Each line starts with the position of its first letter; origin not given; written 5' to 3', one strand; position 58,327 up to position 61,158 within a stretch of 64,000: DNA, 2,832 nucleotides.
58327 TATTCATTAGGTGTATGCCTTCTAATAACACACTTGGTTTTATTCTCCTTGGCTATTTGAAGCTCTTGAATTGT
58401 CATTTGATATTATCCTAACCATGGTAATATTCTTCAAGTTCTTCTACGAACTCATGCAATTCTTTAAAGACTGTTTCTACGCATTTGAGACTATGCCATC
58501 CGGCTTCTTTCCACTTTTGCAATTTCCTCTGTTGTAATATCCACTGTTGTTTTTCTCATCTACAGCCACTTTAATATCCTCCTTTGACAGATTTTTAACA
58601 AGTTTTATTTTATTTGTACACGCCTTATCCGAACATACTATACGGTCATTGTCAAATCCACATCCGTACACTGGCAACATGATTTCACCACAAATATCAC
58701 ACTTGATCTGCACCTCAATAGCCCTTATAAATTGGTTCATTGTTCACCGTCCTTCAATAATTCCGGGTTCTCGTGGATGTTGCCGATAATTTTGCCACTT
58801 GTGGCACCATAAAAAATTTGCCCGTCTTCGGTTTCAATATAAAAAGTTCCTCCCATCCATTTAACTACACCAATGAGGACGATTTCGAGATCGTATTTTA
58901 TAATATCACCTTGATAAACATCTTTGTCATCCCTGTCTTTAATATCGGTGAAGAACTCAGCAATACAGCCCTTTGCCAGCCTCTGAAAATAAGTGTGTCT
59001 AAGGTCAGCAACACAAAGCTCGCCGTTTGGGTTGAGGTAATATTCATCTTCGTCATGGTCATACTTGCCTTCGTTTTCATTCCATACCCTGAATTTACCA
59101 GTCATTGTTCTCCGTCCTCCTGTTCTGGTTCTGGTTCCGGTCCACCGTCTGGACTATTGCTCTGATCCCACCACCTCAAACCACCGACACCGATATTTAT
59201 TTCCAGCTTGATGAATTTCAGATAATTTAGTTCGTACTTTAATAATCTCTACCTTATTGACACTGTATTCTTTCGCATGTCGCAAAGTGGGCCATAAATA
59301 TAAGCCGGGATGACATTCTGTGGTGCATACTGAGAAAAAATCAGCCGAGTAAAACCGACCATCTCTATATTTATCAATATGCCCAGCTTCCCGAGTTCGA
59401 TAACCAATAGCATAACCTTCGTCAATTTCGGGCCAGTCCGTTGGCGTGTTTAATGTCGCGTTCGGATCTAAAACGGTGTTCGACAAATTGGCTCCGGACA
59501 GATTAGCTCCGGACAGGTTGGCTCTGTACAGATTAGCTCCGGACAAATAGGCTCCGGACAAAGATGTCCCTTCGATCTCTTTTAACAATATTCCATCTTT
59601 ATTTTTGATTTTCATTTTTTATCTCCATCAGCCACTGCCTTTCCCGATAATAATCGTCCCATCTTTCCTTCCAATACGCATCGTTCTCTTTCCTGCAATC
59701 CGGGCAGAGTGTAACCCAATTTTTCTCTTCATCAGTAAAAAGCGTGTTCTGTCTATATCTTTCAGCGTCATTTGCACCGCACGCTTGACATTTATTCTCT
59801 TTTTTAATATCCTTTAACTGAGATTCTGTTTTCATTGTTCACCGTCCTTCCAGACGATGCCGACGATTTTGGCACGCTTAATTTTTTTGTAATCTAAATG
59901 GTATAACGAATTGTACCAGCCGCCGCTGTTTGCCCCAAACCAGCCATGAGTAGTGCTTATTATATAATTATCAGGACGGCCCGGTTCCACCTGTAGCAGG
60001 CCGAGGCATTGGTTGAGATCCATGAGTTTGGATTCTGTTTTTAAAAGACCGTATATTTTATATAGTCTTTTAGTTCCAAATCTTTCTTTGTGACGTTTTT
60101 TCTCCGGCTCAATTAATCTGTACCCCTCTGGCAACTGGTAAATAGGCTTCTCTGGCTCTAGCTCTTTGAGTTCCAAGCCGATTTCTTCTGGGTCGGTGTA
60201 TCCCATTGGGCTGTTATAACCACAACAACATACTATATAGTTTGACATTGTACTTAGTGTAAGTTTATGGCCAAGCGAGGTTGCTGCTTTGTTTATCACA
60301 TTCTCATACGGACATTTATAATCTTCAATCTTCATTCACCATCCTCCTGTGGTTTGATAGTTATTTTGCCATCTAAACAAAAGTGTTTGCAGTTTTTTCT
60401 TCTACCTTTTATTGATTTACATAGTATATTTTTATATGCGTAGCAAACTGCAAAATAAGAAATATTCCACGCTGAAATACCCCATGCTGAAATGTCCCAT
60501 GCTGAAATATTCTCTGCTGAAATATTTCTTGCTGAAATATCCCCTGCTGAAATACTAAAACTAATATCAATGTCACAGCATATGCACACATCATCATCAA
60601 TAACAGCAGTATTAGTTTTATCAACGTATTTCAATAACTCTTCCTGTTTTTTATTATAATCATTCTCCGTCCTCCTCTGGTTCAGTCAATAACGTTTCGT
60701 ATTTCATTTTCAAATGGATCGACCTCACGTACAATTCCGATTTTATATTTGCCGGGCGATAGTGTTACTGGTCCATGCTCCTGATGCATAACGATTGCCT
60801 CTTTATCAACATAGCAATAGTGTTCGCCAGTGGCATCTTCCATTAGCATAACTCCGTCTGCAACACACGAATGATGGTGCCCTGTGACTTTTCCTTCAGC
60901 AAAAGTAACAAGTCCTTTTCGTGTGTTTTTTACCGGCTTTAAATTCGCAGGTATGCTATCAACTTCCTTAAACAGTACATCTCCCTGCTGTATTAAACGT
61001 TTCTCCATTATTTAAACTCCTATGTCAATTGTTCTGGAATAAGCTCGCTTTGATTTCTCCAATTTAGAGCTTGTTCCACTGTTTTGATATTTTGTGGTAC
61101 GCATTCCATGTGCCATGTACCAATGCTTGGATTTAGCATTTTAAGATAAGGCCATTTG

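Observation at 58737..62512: Conserved gene-junction cassette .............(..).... reused at five gene boundaries in a GC-richer module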

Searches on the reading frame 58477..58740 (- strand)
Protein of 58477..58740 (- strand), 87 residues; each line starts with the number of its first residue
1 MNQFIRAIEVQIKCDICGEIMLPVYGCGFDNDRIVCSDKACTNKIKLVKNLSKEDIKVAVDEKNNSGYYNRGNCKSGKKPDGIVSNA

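Call 7: search_protein_families(library=pfam, proteins=[window:58477-58740:-], max_evalue=0.01)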
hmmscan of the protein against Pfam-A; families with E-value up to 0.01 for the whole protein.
window:58477-58740:- (87 aa): 0 families

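Call 51: search_protein_families(library=phrogs, proteins=[window:58477-58740:-], max_evalue=0.001)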
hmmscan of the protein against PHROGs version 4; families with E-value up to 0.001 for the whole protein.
window:58477-58740:- (87 aa): 1 family
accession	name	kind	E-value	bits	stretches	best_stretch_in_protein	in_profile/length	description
phrog_14105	-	unknown function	0.0006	20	1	37-82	80-126/297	-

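Call 64: find_encoding_contigs(protein=window:58477-58740:-, flank=5000, max_places=10)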
Protein window:58477-58740:- (87 aa): 2 contigs read that carry it; 2 places shown.
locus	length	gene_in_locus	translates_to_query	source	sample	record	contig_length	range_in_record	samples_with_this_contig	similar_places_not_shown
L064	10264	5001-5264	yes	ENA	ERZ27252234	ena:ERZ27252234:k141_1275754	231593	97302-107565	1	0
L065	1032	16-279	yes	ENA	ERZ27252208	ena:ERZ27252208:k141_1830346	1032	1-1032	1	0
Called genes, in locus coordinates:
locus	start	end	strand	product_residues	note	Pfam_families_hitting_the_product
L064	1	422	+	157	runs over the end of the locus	-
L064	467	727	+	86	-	-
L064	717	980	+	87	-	-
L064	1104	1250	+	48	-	-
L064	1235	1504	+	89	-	-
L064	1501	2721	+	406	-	-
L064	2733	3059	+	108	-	-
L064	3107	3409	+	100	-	-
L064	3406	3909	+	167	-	-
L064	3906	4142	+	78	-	-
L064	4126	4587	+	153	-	PF00805:Pentapeptide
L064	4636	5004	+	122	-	PF09643:YopX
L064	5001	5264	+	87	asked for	-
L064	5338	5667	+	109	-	-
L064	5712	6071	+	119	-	-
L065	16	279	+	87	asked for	-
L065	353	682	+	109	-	-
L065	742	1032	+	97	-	?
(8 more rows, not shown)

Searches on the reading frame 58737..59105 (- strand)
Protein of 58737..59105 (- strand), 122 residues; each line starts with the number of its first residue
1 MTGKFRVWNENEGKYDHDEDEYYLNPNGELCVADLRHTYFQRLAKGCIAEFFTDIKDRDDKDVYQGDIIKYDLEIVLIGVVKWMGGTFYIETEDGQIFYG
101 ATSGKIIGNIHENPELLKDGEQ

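Call 7: search_protein_families(library=pfam, proteins=[window:58737-59105:-], max_evalue=0.01)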
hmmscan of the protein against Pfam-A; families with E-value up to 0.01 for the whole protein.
window:58737-59105:- (122 aa): 1 family
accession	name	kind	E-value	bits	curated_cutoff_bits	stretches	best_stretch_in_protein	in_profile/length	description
PF09643.15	YopX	-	1.9e-12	47.7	22.4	1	4-118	1-128/128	YopX protein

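Call 41: search_dna_similar(query=window:58737-59105:-, collection=phages, mode=protein, max_rows=15)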
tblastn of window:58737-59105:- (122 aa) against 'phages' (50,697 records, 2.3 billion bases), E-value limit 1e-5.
Records with a match: 7; places in all: 7; records where one place covers at least 80% of the query: 6.
Best place of each record, by identity: <60% 7.
By first word of the organism name: Lactobacillus 3; Campylobacter 1; Clostridioides 1; Leuconostoc 1; Pseudoalteromonas 1.
By host as written in the record: Lactobacillus brevis 2; Campylobacter coli CAN 10 1; Clostridioides difficile CD1801 1; Leuconostoc mesenteroides WIKIM 33 1; Lactobacillus plantarum PM411 1; Pseudoalteromonas sp. H6 1.
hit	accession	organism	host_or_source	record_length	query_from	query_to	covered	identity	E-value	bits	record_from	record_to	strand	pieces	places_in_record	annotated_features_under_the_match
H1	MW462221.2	Campylobacter phage CAM-P21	Campylobacter coli CAN 10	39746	5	118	93%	36.5%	7e-7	52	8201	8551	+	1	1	hypothetical protein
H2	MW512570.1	Clostridioides phage CD1801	Clostridioides difficile CD1801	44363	1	118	97%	35.0%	7e-7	52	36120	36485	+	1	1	YopX family protein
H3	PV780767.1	Leuconostoc phage phiLM33_01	Leuconostoc mesenteroides WIKIM 33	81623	4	119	95%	31.5%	4e-7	52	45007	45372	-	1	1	hypothetical protein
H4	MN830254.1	Lactobacillus phage JNU_P2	Lactobacillus brevis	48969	2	118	96%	27.6%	2e-6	50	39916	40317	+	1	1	hypothetical protein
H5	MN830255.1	Lactobacillus phage JNU_P4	Lactobacillus brevis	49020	2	118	96%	27.6%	2e-6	50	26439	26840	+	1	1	hypothetical protein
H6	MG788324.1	Lactobacillus phage PM411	Lactobacillus plantarum PM411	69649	4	118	94%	27.7%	7e-6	49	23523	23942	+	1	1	tail protein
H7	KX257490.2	Pseudoalteromonas virus vB_PspP-H6/1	Pseudoalteromonas sp. H6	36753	52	118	55%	41.5%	9e-6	49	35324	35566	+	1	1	putative YopX protein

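Call 51: search_protein_families(library=phrogs, proteins=[window:58737-59105:-], max_evalue=0.001)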
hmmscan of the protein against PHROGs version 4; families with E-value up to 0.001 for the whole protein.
window:58737-59105:- (122 aa): 2 families
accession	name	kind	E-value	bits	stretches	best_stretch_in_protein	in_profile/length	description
phrog_98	-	unknown function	8.1e-18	65.7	1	4-121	29-154/208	-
phrog_8684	-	unknown function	3.9e-05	24.7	0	105-120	148-163/164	-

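Call 55: find_encoding_contigs(protein=window:58737-59105:-, flank=6000, max_places=10)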
Protein window:58737-59105:- (122 aa): 1 contig read that carries it; 1 place shown.
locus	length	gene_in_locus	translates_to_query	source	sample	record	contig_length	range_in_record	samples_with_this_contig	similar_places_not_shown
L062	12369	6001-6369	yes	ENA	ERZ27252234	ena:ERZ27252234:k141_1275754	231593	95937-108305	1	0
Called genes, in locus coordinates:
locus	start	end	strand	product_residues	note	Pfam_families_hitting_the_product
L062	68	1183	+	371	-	PF20530:DUF6745 (weak)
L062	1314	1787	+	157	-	-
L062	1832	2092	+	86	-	-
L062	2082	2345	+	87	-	-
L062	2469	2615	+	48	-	-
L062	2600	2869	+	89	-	-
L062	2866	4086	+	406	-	-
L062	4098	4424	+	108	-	-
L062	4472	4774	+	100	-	-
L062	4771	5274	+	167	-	-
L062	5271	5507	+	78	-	-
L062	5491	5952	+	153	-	PF00805:Pentapeptide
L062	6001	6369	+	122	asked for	PF09643:YopX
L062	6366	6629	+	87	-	-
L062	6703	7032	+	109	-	-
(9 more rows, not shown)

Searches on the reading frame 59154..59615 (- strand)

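Call 7: search_protein_families(library=pfam, proteins=[window:59154-59615:-], max_evalue=0.01)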
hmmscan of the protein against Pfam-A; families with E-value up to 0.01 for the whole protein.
window:59154-59615:- (153 aa): 2 families
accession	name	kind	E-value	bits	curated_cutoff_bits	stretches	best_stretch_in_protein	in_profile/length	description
PF00805.28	Pentapeptide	-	4.2e-12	45.8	20.2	1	16-47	5-36/40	Pentapeptide repeats (8 copies)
PF13576.12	Pentapeptide_3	-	0.0029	18.2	27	1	15-55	2-44/48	Pentapeptide repeats (9 copies)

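Call 51: search_protein_families(library=phrogs, proteins=[window:59154-59615:-], max_evalue=0.001)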
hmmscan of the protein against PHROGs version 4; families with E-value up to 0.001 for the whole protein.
window:59154-59615:- (153 aa): 3 families
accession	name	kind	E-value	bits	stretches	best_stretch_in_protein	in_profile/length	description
phrog_7713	-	unknown function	1.2e-08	35.6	1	16-47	34-65/103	-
phrog_31265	-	unknown function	0.00024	22.1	1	15-50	112-147/264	-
phrog_923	-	unknown function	0.00024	20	1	13-53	798-842/990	-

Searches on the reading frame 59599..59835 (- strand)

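Call 7: search_protein_families(library=pfam, proteins=[window:59599-59835:-], max_evalue=0.01)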
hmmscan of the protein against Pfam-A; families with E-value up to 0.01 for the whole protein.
window:59599-59835:- (78 aa): 1 family
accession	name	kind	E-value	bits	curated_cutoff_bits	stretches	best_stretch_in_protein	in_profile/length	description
PF01844.29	HNH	-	0.0071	16.9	21.4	0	35-47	28-40/47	HNH endonuclease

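Call 51: search_protein_families(library=phrogs, proteins=[window:59599-59835:-], max_evalue=0.001)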
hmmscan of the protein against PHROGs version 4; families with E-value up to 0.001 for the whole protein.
window:59599-59835:- (78 aa): 2 families
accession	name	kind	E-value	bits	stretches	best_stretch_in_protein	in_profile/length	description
phrog_35853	-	unknown function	3.9e-10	40.7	1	1-64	1-63/66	-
phrog_28125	-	unknown function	4.3e-06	27.5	1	31-66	12-47/48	-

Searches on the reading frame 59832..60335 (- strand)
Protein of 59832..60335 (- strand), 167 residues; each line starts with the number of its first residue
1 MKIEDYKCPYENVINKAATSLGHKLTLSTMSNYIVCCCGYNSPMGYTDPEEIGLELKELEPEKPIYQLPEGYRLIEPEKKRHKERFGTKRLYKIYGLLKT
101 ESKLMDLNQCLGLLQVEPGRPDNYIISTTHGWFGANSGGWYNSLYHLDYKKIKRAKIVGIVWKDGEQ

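Call 7: search_protein_families(library=pfam, proteins=[window:59832-60335:-], max_evalue=0.01)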
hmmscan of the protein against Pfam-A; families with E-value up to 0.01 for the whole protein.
window:59832-60335:- (167 aa): 0 families

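Call 11: find_encoding_contigs(protein=window:59832-60335:-, flank=10000, max_places=10)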
Protein window:59832-60335:- (167 aa): 4 contigs read that carry it; 4 places shown.
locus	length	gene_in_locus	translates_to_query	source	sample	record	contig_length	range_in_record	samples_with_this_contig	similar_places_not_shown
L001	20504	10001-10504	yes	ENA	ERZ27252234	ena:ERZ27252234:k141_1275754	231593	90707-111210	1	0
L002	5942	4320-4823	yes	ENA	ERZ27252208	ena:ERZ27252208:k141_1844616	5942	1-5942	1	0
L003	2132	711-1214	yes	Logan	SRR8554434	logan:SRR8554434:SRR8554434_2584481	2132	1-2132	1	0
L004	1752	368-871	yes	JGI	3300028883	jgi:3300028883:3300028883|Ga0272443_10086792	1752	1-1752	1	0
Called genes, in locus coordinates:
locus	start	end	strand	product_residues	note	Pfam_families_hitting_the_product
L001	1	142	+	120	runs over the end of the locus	-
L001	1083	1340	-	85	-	-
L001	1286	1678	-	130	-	PF01844:HNH, PF14279:HNH_5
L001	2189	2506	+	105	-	-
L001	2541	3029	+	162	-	-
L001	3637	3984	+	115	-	-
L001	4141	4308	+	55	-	-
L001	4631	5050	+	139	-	-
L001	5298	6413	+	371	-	PF20530:DUF6745 (weak)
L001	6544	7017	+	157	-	-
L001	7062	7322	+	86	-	-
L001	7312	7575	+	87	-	-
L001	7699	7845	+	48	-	-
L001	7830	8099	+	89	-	-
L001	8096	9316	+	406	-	-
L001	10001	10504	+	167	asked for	-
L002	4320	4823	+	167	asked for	-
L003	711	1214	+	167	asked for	-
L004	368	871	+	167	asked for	-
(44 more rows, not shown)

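Call 15: find_related_loci(query=window:59832-60335:-, collection=viral_contigs, flank=8000)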
Query window:59832-60335:- (167 aa) in viral_contigs; peptide patterns used: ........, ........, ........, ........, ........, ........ (x = any residue, [..] = any of these).
1 stretches matched a pattern, but none encodes a relative of the query by tblastn (E <= 1e-3).

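Call 17: find_homologous_proteins(query=window:59832-60335:-, max_evalue=0.001)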
Query window:59832-60335:- (167 aa): 1 proteins with E <= 0.001 among 24 candidates.
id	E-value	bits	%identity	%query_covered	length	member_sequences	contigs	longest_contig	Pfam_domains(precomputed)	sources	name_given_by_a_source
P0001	5.6e-112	389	100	100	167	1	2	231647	-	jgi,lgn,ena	-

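Call 51: search_protein_families(library=phrogs, proteins=[window:59832-60335:-], max_evalue=0.001)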
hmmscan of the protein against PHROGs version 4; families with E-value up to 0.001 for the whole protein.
window:59832-60335:- (167 aa): 0 families

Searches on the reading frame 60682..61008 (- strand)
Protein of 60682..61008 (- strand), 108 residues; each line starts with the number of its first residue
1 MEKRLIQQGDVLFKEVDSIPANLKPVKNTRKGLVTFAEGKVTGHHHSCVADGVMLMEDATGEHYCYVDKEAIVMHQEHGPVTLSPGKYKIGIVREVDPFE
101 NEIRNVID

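Call 7: search_protein_families(library=pfam, proteins=[window:60682-61008:-], max_evalue=0.01)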
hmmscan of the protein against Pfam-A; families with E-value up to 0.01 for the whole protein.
window:60682-61008:- (108 aa): 0 families

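Call 51: search_protein_families(library=phrogs, proteins=[window:60682-61008:-], max_evalue=0.001)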
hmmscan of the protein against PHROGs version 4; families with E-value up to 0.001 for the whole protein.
window:60682-61008:- (108 aa): 1 family
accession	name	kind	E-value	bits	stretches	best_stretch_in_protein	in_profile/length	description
phrog_27831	-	unknown function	2.5e-10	41.4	1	5-108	10-124/124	-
